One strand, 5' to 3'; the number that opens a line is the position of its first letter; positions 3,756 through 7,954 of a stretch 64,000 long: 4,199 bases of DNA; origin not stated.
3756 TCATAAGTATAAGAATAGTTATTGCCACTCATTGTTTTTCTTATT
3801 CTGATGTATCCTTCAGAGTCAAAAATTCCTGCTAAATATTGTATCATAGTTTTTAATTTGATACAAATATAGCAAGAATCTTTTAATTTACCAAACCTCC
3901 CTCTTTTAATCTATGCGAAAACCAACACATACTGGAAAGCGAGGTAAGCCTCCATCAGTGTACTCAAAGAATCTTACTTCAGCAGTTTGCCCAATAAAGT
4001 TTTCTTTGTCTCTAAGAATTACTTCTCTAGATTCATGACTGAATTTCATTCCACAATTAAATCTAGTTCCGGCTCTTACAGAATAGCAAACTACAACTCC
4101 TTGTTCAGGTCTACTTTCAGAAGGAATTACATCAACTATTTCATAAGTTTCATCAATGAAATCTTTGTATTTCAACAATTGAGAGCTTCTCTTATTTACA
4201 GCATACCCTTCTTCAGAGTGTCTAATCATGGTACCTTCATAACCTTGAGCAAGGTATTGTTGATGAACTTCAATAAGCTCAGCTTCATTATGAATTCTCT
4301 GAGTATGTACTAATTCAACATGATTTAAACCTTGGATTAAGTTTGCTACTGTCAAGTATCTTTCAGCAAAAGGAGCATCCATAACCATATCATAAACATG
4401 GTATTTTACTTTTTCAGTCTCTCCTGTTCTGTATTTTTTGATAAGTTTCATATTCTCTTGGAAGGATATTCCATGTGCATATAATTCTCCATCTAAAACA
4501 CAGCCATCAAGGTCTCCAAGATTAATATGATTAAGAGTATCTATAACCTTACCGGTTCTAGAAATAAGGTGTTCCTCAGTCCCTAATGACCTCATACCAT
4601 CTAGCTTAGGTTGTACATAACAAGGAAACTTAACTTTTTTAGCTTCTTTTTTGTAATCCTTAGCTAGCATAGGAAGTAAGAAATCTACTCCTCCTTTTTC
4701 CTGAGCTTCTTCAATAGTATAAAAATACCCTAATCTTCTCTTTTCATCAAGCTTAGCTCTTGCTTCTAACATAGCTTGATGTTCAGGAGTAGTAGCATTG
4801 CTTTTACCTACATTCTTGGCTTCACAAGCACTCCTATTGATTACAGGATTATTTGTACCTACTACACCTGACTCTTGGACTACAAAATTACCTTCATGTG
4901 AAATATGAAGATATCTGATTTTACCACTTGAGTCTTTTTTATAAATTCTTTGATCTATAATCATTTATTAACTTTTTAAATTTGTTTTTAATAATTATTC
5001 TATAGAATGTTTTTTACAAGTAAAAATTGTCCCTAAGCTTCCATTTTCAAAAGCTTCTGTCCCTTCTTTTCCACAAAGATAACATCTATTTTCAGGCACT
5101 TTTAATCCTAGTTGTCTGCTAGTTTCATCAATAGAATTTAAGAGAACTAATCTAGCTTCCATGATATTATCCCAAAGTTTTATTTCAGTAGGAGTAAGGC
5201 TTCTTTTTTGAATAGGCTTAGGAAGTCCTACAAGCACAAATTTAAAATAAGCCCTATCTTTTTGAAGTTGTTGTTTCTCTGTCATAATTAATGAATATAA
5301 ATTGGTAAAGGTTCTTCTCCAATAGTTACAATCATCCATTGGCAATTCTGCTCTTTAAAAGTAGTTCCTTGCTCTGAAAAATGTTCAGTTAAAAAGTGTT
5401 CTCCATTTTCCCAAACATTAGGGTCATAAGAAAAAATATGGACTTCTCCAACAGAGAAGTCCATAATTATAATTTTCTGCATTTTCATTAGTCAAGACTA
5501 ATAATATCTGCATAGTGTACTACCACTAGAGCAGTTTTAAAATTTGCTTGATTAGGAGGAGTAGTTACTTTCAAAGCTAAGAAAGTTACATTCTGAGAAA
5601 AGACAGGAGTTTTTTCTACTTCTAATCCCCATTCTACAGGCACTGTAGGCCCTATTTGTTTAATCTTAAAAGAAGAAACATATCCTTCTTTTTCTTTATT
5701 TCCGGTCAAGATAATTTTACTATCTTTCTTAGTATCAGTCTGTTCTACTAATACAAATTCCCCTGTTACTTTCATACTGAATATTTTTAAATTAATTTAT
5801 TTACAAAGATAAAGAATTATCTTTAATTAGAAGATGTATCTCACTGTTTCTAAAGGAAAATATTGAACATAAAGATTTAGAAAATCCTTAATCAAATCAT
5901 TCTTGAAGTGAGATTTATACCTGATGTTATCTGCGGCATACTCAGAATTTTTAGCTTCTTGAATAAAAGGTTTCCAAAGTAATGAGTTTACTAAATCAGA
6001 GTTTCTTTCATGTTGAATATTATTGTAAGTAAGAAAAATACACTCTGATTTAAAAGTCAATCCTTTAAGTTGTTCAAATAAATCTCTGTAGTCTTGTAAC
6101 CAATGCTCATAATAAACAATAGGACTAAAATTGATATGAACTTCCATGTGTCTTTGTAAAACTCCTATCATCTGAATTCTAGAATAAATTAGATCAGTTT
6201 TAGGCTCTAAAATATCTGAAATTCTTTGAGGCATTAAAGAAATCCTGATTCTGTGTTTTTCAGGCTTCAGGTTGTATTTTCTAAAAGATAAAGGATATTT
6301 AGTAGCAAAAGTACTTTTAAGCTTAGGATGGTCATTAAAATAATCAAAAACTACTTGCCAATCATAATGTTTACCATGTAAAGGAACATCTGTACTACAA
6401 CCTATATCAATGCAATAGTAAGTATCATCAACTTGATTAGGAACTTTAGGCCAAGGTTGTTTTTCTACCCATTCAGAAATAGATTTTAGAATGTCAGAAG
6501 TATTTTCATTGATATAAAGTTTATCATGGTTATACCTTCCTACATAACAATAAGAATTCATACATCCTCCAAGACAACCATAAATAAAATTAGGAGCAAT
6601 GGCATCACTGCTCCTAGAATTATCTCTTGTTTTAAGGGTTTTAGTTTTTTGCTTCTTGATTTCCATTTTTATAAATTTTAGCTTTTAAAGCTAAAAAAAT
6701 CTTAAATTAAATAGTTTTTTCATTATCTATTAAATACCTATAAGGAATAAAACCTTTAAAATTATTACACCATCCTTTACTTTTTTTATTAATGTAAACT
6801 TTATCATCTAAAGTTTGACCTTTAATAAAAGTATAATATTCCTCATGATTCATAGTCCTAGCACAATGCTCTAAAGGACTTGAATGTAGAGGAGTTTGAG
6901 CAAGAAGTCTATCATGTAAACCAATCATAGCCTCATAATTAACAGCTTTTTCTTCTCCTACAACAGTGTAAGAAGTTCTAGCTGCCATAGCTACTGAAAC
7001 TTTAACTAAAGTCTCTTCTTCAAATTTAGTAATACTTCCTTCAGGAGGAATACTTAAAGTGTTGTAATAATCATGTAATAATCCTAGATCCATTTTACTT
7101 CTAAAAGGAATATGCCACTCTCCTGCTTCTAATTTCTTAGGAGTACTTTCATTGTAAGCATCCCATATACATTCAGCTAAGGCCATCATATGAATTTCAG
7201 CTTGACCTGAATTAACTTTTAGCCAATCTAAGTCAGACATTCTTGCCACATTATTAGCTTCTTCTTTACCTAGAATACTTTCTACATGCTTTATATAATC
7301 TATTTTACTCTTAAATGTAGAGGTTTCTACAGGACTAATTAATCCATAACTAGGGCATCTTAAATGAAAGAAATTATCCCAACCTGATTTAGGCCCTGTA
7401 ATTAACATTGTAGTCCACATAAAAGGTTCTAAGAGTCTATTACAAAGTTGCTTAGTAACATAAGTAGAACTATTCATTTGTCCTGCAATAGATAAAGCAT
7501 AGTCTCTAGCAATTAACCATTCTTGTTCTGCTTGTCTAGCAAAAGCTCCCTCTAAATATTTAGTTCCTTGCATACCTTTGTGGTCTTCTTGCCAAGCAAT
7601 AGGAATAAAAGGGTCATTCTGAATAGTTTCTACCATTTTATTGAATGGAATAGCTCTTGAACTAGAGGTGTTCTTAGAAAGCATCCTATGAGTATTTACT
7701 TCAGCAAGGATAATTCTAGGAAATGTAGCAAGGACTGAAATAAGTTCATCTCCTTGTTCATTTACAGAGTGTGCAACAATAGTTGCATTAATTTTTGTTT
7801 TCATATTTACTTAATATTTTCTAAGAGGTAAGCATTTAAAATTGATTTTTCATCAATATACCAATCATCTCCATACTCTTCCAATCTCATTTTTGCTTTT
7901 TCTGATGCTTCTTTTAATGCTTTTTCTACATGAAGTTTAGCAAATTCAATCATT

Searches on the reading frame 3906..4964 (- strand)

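Call 11: search_protein_families(library=phrogs, proteins=[window:3906-4964:-])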
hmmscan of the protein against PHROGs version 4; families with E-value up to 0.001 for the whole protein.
window:3906-4964:- (352 aa): 1 family
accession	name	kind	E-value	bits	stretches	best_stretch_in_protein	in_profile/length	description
phrog_114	-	DNA, RNA and nucleotide metabolism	3.3e-82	278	1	7-352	110-500/634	ATP-dependent DNA ligase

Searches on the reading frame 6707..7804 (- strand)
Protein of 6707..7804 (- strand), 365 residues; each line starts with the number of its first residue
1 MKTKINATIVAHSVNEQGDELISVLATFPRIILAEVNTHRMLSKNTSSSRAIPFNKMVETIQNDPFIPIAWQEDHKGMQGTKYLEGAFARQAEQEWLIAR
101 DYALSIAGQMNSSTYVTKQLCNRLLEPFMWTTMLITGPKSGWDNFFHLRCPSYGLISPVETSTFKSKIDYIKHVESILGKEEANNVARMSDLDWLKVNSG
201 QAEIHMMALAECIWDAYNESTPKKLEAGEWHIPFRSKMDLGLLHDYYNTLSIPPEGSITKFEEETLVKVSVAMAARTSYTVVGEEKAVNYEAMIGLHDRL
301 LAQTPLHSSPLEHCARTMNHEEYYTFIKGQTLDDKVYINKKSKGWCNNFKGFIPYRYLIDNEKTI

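Call 11: search_protein_families(library=phrogs, proteins=[window:6707-7804:-])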
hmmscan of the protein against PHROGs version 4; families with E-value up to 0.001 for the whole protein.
window:6707-7804:- (365 aa): 1 family
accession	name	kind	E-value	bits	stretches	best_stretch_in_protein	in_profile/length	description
phrog_85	-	DNA, RNA and nucleotide metabolism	6.2e-56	191.4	2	201-362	556-702/866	thymidylate synthase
